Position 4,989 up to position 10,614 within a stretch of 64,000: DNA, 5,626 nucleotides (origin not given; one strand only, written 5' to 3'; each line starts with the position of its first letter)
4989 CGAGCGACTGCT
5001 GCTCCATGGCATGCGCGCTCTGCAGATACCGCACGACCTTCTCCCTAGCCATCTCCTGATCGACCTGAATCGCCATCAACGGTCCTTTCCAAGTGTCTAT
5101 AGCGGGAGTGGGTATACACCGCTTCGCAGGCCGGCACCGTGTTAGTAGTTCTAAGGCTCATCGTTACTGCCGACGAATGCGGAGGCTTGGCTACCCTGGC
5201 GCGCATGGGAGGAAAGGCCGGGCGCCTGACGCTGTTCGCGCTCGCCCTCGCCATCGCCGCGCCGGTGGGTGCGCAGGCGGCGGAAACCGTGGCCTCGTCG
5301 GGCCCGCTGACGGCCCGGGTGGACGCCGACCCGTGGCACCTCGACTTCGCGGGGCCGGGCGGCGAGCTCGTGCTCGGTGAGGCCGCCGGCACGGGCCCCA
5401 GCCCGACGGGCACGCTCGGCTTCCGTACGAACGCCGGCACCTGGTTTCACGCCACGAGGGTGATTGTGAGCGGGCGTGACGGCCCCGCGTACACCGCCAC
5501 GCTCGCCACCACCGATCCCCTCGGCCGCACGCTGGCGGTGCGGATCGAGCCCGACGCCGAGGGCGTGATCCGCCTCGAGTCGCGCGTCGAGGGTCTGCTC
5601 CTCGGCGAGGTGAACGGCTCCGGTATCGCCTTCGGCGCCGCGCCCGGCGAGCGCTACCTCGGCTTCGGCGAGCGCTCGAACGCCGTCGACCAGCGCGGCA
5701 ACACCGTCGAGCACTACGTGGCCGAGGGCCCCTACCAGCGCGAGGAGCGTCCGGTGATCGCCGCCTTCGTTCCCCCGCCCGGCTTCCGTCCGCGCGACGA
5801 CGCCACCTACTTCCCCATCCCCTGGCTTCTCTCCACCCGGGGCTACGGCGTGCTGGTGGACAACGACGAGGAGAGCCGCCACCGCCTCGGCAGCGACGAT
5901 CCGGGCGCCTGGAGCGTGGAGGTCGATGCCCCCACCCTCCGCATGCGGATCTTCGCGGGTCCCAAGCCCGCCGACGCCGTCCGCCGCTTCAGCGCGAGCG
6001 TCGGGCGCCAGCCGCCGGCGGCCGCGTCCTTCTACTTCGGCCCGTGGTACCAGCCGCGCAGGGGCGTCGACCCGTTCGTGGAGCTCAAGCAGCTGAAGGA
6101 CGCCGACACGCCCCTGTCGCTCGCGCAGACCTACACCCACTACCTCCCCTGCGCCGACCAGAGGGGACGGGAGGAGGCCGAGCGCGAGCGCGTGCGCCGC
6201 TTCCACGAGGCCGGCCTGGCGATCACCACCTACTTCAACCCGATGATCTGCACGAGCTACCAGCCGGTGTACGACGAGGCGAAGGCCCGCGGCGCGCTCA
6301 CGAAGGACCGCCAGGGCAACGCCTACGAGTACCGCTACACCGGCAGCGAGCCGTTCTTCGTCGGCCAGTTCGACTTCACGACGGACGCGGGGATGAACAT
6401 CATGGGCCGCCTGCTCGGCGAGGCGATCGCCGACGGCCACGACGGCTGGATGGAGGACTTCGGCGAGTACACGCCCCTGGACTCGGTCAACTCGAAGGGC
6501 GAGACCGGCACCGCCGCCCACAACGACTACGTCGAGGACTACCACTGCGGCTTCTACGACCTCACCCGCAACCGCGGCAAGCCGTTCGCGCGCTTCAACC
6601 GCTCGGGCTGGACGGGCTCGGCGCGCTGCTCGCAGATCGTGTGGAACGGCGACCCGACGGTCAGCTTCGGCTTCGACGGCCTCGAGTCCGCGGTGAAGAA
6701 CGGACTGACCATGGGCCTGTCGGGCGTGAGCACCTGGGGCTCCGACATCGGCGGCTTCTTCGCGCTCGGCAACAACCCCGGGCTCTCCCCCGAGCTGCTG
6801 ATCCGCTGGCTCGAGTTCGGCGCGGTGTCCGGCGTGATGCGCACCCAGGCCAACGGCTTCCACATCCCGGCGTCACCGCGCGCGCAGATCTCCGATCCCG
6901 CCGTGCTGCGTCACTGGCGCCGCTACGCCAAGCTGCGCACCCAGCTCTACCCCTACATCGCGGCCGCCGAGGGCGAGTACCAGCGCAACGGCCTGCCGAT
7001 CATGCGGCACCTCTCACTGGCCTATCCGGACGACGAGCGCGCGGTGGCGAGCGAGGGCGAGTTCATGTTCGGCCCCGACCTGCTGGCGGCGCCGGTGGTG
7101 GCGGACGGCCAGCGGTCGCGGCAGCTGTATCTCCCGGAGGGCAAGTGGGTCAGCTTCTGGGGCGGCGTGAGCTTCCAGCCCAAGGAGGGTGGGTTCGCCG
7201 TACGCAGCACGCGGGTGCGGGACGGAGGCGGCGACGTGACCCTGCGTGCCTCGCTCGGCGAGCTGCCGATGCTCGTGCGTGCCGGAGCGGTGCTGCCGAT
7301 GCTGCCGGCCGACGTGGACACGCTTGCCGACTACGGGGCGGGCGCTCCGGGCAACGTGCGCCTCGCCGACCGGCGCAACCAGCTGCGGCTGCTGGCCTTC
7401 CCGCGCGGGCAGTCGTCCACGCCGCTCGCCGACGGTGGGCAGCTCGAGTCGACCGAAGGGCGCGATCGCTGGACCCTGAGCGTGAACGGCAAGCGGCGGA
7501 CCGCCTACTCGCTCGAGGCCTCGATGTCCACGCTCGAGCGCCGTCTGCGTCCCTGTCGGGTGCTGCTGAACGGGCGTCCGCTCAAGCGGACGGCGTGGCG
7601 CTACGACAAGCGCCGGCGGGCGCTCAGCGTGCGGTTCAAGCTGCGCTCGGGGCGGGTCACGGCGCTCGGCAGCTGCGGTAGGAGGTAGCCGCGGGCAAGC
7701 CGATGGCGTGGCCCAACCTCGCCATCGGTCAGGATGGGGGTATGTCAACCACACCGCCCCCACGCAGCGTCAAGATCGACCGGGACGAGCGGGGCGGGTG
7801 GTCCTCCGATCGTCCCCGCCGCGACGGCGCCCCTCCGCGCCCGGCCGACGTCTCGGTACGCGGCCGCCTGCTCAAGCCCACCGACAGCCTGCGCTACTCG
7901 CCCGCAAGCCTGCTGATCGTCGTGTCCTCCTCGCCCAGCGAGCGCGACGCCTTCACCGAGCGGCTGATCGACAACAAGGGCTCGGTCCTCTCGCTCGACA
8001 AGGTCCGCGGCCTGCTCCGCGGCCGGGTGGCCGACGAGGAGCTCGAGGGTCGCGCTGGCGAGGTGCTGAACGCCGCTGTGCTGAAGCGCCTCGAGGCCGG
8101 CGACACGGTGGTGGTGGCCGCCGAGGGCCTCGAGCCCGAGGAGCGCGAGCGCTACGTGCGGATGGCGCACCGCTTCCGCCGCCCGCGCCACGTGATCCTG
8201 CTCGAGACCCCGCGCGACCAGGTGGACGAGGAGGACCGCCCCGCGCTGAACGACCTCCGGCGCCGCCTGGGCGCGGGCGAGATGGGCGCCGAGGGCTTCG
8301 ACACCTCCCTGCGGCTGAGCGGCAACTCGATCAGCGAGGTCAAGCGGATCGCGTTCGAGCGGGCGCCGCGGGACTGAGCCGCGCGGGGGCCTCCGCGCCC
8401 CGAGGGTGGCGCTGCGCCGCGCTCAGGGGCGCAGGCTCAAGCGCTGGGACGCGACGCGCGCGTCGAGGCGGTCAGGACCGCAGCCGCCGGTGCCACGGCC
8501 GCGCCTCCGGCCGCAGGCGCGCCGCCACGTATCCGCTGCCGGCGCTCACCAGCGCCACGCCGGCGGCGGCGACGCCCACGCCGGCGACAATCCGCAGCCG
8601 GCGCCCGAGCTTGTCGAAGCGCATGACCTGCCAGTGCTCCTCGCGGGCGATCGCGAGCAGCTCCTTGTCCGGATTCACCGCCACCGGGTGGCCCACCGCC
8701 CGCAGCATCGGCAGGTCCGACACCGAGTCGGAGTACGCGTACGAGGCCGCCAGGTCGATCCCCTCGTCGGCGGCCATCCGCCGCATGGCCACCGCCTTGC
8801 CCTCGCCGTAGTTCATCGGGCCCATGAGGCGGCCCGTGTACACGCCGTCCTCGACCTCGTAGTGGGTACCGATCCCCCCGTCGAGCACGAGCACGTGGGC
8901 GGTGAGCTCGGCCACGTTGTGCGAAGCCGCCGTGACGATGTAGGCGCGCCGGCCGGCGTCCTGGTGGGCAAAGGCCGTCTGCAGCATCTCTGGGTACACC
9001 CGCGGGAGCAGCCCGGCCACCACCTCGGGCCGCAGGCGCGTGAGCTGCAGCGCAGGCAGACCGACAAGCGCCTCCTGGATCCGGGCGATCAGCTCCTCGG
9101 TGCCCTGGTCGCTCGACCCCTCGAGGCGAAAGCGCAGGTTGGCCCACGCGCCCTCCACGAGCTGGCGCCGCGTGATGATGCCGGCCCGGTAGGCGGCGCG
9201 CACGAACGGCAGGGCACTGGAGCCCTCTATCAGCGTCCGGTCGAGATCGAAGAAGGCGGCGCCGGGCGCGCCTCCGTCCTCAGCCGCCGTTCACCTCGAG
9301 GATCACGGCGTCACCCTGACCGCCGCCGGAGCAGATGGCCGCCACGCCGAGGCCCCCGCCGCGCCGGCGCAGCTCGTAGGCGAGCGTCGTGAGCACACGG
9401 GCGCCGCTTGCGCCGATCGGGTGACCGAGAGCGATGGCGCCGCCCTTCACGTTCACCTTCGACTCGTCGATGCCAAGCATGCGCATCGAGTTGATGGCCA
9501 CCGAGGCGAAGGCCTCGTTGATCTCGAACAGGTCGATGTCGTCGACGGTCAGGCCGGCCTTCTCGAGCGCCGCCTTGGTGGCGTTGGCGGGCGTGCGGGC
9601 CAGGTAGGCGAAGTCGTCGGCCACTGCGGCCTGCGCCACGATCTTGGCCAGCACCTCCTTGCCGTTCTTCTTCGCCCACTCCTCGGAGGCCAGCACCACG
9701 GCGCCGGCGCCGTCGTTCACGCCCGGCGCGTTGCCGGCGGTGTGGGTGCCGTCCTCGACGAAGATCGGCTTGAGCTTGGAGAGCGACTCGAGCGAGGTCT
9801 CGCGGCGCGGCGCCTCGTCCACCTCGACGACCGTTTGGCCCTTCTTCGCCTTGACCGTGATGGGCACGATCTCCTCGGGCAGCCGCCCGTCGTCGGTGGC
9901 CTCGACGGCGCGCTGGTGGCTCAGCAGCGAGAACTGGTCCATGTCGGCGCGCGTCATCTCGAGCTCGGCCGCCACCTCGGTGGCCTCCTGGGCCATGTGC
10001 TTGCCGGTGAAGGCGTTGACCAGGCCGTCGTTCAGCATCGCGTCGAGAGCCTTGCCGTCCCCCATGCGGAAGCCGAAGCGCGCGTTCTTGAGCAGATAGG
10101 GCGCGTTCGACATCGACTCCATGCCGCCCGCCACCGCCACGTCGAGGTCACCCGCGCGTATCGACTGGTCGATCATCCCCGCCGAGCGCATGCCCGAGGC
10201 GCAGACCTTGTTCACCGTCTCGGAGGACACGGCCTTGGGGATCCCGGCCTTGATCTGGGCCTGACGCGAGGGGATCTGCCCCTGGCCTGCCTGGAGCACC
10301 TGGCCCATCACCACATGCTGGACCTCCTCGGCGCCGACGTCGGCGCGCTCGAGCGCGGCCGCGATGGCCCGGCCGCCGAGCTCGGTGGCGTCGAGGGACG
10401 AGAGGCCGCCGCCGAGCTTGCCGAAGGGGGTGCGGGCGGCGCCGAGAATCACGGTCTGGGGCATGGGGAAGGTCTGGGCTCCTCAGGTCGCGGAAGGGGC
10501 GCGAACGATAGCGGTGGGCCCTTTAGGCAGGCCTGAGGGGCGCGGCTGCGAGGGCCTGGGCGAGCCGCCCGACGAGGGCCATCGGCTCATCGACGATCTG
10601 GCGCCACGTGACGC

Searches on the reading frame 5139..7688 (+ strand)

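Call 45: search_protein_families(library=pfam, proteins=[window:5139-7688:+], max_evalue=0.0001)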
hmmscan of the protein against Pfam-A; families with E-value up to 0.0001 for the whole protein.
window:5139-7688:+ (849 aa): 3 families
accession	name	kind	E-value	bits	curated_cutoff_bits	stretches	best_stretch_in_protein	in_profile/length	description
PF01055.32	Glyco_hydro_31_2nd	-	9.2e-35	121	23.5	1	348-608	64-326/328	Glycosyl hydrolases family 31 TIM-barrel domain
PF21365.3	Glyco_hydro_31_3rd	-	6e-20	71.9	24.4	1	618-719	1-87/87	Glycosyl hydrolase family 31 C-terminal domain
PF13802.12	Gal_mutarotas_2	-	4.3e-09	37.4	27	1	61-246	62-181/184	Glycosyl hydrolase 31 N-terminal galactose mutarotase-like domain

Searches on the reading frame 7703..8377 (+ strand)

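Call 45: search_protein_families(library=pfam, proteins=[window:7703-8377:+], max_evalue=0.0001)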
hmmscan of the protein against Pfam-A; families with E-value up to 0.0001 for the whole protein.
window:7703-8377:+ (224 aa): 1 family
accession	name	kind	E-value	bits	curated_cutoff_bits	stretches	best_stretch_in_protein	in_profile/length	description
PF13671.12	AAA_33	-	3.7e-08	34.2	27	1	86-176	17-113/143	AAA domain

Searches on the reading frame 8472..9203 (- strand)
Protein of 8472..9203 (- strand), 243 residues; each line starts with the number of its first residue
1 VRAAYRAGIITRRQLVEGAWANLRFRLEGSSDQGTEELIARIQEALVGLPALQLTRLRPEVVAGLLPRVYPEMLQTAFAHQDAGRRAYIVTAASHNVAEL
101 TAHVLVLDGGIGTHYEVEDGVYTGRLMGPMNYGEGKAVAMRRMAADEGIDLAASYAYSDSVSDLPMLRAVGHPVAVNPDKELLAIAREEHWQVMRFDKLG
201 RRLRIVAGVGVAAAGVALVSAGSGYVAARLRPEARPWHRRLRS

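Call 45: search_protein_families(library=pfam, proteins=[window:8472-9203:-], max_evalue=0.0001)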
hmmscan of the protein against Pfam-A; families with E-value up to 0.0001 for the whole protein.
window:8472-9203:- (243 aa): 1 family
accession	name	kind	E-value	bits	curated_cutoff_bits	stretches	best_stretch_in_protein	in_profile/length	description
PF12710.13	HAD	-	9.7e-26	91.8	27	1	3-168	21-189/189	haloacid dehalogenase-like hydrolase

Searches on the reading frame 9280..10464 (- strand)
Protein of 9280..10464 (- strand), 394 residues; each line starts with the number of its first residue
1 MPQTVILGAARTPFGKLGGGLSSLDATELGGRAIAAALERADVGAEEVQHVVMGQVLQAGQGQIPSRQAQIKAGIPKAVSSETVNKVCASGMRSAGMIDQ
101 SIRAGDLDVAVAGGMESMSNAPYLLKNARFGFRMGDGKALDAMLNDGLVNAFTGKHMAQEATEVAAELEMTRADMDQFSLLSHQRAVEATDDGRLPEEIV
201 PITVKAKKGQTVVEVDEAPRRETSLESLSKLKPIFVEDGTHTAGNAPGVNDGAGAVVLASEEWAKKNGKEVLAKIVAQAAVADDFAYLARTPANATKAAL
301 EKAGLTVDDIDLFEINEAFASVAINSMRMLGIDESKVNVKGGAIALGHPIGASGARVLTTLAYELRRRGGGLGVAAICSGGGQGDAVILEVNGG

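Call 45: search_protein_families(library=pfam, proteins=[window:9280-10464:-], max_evalue=0.0001)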
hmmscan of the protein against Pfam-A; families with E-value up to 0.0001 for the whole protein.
window:9280-10464:- (394 aa): 3 families
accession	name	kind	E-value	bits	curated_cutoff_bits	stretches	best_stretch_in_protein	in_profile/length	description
PF00108.29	Thiolase_N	-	3.9e-89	298.9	26.4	1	5-262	2-260/260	Thiolase, N-terminal domain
PF02803.24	Thiolase_C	-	4.7e-47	159.1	27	1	270-390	2-122/123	Thiolase, C-terminal domain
PF00109.32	ketoacyl-synt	-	8.3e-05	22.7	20.8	0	83-121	169-207/252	Beta-ketoacyl synthase, N-terminal domain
